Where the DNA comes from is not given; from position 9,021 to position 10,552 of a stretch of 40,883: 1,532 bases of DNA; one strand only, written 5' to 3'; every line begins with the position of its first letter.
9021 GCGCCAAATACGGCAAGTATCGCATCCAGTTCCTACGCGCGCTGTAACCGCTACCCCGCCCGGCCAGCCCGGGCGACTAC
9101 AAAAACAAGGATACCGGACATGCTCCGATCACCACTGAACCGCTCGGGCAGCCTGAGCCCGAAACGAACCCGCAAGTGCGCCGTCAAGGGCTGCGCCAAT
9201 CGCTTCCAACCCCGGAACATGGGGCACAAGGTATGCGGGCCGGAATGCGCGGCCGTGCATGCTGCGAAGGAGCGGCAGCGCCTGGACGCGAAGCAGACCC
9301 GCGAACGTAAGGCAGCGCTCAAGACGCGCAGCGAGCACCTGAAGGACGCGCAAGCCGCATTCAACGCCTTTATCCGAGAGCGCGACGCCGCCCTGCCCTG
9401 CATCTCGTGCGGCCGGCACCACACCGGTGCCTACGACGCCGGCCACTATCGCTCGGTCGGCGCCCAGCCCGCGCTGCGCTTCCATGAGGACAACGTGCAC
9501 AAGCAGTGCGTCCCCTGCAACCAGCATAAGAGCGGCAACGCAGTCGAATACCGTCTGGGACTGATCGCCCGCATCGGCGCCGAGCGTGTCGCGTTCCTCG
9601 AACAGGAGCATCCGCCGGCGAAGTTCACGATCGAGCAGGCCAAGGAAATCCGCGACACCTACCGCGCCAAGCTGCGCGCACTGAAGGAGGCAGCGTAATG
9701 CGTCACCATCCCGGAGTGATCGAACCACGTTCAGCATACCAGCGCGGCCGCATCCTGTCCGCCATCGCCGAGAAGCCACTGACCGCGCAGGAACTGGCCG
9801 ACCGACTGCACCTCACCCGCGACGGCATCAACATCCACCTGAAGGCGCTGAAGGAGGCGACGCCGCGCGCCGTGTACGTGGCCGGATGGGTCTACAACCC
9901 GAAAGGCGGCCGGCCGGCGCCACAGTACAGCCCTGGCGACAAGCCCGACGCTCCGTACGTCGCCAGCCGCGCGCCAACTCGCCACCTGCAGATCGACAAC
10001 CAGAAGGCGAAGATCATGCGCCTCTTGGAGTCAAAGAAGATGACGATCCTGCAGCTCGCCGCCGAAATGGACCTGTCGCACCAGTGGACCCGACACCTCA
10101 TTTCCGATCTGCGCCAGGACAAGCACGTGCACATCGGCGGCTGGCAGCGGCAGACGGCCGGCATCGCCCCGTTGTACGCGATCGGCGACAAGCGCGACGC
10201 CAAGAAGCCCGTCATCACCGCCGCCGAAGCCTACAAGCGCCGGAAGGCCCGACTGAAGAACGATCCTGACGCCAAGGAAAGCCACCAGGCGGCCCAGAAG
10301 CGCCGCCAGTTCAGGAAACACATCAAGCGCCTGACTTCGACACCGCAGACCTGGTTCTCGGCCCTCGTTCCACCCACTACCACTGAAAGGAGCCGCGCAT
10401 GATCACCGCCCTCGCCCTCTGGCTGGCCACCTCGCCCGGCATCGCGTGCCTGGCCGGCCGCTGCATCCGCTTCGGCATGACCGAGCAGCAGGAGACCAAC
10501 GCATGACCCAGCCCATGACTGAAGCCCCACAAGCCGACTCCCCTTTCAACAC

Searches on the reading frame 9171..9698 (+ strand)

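Call 80: search_protein_families(library=phrogs, proteins=[window:9171-9698:+], max_evalue=0.01)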
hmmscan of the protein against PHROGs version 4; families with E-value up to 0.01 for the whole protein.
window:9171-9698:+ (175 aa): 4 families
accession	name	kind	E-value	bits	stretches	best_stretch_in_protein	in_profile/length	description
phrog_171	-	DNA, RNA and nucleotide metabolism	1.3e-88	299.6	1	1-174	37-224/452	NinG/ Rap DNA junction specific endonuclease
phrog_5034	-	DNA, RNA and nucleotide metabolism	8.6e-46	156.5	1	44-174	2-133/138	NinG/ Rap DNA junction specific endonuclease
phrog_12986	-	unknown function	1.8e-28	100.3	1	2-113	8-130/130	-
phrog_4916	-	unknown function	9.3e-18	64.8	1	110-173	2-65/71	-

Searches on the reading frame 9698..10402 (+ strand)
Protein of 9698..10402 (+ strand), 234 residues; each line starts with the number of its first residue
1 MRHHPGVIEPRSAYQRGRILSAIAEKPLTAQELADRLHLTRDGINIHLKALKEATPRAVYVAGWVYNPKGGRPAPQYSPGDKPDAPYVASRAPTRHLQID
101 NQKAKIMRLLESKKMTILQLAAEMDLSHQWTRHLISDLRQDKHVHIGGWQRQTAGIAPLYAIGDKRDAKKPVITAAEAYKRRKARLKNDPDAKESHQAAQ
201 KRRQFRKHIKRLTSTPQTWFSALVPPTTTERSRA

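Call 4: search_protein_families(library=pfam, proteins=[window:9698-10402:+], max_evalue=0.1)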
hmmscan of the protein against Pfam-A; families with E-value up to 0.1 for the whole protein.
window:9698-10402:+ (234 aa): 16 families
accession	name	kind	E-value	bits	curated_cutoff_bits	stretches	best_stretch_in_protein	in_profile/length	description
PF01022.26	HTH_5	-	6.7e-10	39.1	22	2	16-54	4-42/47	Bacterial regulatory protein, arsR family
PF12840.13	HTH_20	-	1.2e-09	38.4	27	1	16-54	6-45/51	Helix-turn-helix domain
PF12802.13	MarR_2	-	1.5e-06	28.7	27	1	18-53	9-46/61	MarR family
PF21476.4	PF0610-like_N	-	2.6e-06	28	33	1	16-50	3-37/50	PF0610-like, N-terminal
PF08279.18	HTH_11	-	4.2e-06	27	25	1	24-54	12-42/55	HTH domain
PF13412.12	HTH_24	-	0.00029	20.8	21.9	1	17-54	6-44/48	Winged helix-turn-helix DNA-binding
PF05331.17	DUF742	-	0.0016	18.7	27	1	93-146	36-87/114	Protein of unknown function (DUF742)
PF25213.1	HVO_A0261_N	-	0.0034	17.7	35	1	15-53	12-50/86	HVO_A0261 N-terminal domain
PF13545.12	HTH_Crp_2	-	0.0076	16.6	27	0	25-54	20-49/70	Crp-like helix-turn-helix domain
PF04545.22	Sigma70_r4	-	0.0088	16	24.1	0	19-43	12-36/50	Sigma-70, region 4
PF17782.7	DprA_WH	-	0.025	15.1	22.9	0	12-40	10-38/61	DprA winged helix domain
PF13384.12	HTH_23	-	0.03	14.6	24.6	0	102-138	6-41/50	Homeodomain-like domain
PF24270.1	HTH_Cmi2_C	-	0.042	14.5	27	0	18-53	79-114/125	Cmi2, C-terminal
PF13551.12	HTH_29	-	0.046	14.3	28.1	0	16-58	1-43/64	Winged helix-turn helix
PF01381.28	HTH_3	-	0.07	13.6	23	0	106-129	1-24/55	Helix-turn-helix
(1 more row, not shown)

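Call 5: search_protein_families(library=phrogs, proteins=[window:9698-10402:+], max_evalue=0.01)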
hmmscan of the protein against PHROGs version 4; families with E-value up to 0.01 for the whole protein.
window:9698-10402:+ (234 aa): 2 families
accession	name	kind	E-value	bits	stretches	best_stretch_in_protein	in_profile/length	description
phrog_1337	-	DNA, RNA and nucleotide metabolism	0.0038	17.6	0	98-142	11-55/316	DNA binding protein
phrog_142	-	moron, auxiliary metabolic gene and host takeover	0.0061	17.7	0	101-161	12-69/116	Ren-like exclusion protein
